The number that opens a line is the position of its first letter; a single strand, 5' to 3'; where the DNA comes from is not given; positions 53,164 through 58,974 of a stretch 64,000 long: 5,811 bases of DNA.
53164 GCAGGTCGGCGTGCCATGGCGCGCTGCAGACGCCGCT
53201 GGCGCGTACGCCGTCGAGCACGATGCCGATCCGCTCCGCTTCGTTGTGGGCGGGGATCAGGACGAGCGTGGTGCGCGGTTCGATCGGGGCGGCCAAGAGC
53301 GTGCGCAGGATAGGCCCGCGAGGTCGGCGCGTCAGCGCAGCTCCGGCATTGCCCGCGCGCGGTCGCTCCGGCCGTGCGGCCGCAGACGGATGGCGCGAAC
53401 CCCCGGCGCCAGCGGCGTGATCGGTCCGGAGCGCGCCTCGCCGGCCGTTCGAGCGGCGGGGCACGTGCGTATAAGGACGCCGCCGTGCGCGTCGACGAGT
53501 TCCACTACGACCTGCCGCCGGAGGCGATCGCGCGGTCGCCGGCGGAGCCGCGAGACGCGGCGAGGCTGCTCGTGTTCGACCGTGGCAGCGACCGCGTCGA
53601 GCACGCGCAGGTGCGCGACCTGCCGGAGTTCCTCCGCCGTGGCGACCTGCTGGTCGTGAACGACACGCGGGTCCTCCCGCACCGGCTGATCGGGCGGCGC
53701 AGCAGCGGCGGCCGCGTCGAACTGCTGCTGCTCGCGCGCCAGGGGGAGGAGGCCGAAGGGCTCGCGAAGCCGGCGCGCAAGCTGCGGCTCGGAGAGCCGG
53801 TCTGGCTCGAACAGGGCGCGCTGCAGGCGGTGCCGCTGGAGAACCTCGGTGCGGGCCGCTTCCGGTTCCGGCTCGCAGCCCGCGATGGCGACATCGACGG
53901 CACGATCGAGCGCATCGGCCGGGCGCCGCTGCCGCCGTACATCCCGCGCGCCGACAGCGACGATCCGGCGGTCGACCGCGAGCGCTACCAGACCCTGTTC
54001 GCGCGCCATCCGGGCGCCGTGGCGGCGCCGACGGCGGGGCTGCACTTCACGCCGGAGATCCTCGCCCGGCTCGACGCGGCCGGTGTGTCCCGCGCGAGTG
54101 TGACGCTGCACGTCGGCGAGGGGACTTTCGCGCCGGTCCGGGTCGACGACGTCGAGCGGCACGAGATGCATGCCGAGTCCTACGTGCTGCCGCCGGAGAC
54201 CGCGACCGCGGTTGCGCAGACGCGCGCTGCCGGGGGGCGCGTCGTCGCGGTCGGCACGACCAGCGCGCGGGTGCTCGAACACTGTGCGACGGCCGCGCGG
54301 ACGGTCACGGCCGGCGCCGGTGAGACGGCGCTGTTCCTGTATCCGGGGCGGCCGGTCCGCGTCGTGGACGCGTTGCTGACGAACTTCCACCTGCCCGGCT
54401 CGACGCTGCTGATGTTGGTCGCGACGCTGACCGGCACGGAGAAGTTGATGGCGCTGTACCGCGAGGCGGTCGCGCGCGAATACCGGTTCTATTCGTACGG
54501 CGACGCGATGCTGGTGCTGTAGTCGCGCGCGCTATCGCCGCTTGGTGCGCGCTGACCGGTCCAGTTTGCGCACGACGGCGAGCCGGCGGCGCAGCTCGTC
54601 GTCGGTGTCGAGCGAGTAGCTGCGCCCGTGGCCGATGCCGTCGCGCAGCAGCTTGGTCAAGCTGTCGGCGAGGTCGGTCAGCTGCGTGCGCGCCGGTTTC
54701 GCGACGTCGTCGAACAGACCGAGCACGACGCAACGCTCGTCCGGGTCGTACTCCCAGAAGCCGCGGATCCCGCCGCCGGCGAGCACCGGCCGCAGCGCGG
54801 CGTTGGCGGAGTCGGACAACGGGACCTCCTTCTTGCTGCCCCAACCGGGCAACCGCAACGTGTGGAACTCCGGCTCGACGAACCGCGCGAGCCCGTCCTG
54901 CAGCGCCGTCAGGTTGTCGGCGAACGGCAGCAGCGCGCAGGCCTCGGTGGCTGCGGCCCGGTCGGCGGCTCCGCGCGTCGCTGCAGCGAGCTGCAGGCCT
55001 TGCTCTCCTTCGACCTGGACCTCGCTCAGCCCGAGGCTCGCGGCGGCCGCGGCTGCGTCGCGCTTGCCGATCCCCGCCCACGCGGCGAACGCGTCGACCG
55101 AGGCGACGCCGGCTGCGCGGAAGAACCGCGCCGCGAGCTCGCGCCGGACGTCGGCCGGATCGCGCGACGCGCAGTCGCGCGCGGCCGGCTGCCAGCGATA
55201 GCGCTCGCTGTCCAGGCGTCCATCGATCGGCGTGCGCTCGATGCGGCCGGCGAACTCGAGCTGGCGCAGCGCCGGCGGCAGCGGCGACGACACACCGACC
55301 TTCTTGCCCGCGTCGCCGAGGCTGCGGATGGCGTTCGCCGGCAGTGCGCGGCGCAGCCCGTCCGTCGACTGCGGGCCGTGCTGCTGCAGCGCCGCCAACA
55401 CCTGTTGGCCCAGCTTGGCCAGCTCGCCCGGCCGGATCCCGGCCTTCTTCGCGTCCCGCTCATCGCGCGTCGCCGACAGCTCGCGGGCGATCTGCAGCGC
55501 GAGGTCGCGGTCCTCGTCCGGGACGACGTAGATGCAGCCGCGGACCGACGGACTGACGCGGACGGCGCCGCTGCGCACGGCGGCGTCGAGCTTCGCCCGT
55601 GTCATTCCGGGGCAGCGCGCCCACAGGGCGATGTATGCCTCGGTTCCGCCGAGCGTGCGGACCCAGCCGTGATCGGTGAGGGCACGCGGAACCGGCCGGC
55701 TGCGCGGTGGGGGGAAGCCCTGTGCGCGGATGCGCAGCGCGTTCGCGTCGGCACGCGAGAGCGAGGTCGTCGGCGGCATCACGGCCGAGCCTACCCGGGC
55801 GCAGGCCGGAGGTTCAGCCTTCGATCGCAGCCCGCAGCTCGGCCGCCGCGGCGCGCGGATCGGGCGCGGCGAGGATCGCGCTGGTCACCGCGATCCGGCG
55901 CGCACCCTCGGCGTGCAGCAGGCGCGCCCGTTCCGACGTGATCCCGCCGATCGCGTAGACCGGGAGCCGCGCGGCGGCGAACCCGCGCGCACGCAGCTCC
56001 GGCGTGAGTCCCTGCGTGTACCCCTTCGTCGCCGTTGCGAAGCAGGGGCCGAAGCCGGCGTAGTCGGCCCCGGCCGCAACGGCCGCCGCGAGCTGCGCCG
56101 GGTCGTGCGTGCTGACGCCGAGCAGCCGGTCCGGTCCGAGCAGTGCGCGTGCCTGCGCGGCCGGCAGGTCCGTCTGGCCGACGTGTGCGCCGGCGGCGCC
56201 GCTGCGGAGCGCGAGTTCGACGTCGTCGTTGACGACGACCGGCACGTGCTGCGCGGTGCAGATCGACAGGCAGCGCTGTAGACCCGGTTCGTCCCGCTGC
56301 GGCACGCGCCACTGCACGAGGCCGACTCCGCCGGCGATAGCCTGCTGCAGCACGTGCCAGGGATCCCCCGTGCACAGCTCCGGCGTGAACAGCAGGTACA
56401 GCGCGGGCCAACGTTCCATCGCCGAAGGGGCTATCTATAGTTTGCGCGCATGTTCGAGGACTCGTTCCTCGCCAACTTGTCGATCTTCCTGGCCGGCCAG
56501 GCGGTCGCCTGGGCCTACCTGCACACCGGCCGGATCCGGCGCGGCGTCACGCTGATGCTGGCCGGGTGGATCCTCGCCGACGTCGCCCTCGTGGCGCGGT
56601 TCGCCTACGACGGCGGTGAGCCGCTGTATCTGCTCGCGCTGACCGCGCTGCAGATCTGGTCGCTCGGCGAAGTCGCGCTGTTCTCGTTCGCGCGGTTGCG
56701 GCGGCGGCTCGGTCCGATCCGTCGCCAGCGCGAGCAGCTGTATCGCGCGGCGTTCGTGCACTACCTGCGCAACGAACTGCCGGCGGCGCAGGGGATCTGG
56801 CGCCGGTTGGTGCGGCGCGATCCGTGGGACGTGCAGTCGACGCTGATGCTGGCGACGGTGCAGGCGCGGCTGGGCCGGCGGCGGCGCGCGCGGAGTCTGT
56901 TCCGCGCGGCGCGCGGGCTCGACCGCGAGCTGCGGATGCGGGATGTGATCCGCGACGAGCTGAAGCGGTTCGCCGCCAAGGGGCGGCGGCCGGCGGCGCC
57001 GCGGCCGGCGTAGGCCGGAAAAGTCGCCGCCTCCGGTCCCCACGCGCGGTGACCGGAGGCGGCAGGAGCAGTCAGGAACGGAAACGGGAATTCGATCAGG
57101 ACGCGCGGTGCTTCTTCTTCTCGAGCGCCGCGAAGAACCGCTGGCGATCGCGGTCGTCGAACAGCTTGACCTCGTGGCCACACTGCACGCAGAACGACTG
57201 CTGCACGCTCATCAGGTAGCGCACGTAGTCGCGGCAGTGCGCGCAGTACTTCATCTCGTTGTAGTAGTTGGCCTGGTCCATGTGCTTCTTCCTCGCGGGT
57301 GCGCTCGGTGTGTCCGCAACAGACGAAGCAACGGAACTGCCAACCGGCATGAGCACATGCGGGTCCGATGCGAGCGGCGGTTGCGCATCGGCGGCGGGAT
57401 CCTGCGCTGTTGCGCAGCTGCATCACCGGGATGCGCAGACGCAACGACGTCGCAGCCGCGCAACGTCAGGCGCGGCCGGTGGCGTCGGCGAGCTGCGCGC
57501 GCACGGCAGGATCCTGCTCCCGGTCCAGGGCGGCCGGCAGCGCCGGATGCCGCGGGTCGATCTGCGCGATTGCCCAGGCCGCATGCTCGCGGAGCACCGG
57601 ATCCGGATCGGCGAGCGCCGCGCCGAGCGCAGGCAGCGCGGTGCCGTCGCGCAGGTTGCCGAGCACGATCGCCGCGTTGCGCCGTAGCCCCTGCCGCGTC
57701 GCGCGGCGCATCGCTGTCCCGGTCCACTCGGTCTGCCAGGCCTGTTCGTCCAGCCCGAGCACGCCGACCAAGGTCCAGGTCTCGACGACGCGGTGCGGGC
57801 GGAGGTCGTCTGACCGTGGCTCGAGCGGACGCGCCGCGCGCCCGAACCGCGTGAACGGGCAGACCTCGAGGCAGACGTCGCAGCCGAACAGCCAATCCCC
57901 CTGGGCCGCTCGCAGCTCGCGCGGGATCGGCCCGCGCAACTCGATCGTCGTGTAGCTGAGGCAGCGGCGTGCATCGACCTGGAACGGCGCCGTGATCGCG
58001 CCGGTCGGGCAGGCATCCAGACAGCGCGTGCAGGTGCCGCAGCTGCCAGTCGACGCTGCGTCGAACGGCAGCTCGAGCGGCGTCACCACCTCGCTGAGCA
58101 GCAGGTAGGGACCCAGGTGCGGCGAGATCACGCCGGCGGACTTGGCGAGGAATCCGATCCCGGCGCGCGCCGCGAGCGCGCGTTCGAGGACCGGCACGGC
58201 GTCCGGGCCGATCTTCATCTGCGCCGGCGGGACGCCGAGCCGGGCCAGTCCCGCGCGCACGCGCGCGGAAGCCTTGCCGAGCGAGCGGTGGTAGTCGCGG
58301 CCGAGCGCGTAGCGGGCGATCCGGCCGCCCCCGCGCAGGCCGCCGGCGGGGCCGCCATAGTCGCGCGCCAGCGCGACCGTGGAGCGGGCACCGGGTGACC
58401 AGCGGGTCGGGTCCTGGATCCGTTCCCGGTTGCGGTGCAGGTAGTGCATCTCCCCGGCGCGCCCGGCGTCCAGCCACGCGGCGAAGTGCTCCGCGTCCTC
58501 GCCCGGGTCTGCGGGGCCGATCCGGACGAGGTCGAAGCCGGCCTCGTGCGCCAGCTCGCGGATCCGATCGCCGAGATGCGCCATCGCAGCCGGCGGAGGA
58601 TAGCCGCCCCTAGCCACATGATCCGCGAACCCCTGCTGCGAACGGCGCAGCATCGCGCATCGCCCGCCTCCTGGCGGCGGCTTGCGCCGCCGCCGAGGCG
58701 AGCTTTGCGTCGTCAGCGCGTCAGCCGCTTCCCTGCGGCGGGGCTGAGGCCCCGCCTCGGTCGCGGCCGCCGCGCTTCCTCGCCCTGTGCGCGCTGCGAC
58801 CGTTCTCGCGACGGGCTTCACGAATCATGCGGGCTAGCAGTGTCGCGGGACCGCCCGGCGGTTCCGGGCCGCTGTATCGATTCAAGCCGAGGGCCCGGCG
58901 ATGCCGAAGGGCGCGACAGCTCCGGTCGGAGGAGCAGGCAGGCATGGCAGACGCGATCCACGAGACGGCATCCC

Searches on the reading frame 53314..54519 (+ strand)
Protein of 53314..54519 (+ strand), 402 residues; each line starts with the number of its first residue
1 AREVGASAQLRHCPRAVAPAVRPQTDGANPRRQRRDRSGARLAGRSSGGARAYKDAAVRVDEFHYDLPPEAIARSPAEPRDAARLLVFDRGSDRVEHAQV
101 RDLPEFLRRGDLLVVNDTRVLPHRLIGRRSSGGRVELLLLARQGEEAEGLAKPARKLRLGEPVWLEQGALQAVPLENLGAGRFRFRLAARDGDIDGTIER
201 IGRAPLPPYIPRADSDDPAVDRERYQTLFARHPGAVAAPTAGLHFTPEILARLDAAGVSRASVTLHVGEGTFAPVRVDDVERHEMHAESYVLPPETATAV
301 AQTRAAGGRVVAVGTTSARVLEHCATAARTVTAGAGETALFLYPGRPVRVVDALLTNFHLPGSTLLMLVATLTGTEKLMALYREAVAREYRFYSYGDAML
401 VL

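Call 45: search_protein_families(library=pfam, proteins=[window:53314-54519:+], max_evalue=0.00001)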
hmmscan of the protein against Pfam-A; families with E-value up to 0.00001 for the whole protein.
window:53314-54519:+ (402 aa): 1 family
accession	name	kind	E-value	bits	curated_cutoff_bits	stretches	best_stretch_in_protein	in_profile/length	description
PF02547.20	Queuosine_synth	-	4.7e-123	410.9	25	1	61-401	2-322/322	Queuosine biosynthesis protein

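Call 47: find_homologous_proteins(query=window:53494-54519:+, max_evalue=1e-40)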
Query window:53494-54519:+ (342 aa): 8000 proteins with E <= 1e-40 among 8000 candidates; the best 120 are listed.
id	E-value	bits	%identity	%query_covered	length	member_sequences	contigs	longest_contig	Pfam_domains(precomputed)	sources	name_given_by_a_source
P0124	1.5e-218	743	100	100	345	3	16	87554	PF02547.21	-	-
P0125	2.1e-142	492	69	100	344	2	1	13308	PF02547.21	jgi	jgi:S-adenosylmethionine:tRNA ribosyltransferase-isomerase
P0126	1.5e-141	490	68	100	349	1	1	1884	PF02547.21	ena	-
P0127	6.7e-140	484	69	100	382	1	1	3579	PF02547.21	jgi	jgi:S-adenosylmethionine:tRNA ribosyltransferase-isomerase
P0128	1.4e-139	483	69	100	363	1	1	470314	PF02547.21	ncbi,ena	-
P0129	1.5e-139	483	68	100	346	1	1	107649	PF02547.21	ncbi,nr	ncbi:MAG: tRNA preQ1(34) S-adenosylmethionine ribosyltransferase-isomerase QueA [Planctomycetes bact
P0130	2.1e-139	483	66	100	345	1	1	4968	PF02547.21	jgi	jgi:S-adenosylmethionine:tRNA ribosyltransferase-isomerase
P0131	1.1e-138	480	68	100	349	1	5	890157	PF02547.21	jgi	jgi:S-adenosylmethionine:tRNA ribosyltransferase-isomerase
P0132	1.6e-137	477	67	100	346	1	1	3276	PF02547.21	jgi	jgi:S-adenosylmethionine:tRNA ribosyltransferase-isomerase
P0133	9.0e-136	471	67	100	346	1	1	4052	PF02547.21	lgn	-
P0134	1.1e-135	470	67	99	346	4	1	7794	PF02547.21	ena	-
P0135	1.3e-135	470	66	100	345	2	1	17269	PF02547.21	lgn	-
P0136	2.9e-134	466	64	100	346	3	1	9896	PF02547.21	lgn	-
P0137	1.5e-133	463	63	99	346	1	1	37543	PF02547.21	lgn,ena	-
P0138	7.2e-133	461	64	100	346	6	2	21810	PF02547.21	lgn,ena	-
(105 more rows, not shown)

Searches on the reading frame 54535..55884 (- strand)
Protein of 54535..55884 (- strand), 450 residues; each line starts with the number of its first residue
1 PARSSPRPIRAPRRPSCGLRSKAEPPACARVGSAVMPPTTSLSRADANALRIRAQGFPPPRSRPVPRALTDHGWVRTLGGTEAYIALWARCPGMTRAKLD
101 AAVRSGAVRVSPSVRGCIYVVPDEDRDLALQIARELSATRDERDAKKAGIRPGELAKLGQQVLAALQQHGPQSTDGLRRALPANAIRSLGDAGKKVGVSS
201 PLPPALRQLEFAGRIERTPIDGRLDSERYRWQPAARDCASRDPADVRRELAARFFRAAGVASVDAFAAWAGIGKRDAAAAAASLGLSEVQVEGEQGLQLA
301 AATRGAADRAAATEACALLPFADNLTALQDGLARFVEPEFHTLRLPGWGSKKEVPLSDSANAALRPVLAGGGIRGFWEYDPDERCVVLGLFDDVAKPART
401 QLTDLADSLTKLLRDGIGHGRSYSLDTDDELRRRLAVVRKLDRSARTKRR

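Call 45: search_protein_families(library=pfam, proteins=[window:54535-55884:-], max_evalue=0.00001)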
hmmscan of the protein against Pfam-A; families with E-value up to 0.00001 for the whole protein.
window:54535-55884:- (450 aa): 1 family
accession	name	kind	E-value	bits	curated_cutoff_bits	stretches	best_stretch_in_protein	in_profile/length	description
PF06224.18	AlkZ-like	-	2.2e-30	106.8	25.9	1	82-409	14-326/329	DNA glycosylase AlkZ-like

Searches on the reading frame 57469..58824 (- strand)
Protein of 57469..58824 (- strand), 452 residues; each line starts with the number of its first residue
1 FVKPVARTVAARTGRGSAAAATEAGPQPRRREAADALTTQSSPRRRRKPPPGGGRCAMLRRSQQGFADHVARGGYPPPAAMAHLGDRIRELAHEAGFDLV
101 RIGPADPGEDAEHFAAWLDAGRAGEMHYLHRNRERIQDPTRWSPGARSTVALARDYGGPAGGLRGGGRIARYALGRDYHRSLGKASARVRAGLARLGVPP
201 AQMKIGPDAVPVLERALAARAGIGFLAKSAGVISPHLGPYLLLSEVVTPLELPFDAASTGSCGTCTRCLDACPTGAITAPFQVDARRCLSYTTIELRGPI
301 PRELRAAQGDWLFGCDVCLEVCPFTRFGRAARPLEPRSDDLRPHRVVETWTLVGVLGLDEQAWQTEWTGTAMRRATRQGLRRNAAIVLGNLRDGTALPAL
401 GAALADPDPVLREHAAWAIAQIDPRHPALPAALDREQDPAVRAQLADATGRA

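Call 45: search_protein_families(library=pfam, proteins=[window:57469-58824:-], max_evalue=0.00001)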
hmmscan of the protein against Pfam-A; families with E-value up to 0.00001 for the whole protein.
window:57469-58824:- (452 aa): 3 families
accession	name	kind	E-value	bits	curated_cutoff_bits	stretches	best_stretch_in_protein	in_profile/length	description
PF13484.11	Fer4_16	-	6.4e-23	81.8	30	1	262-324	2-65/66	4Fe-4S double cluster binding domain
PF13646.12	HEAT_2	-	1.2e-09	38.8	27.7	1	371-448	7-86/88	HEAT repeats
PF08331.15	QueG_DUF1730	-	6e-09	36.1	25.1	1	138-195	3-64/77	Epoxyqueuosine reductase QueG, DUF1730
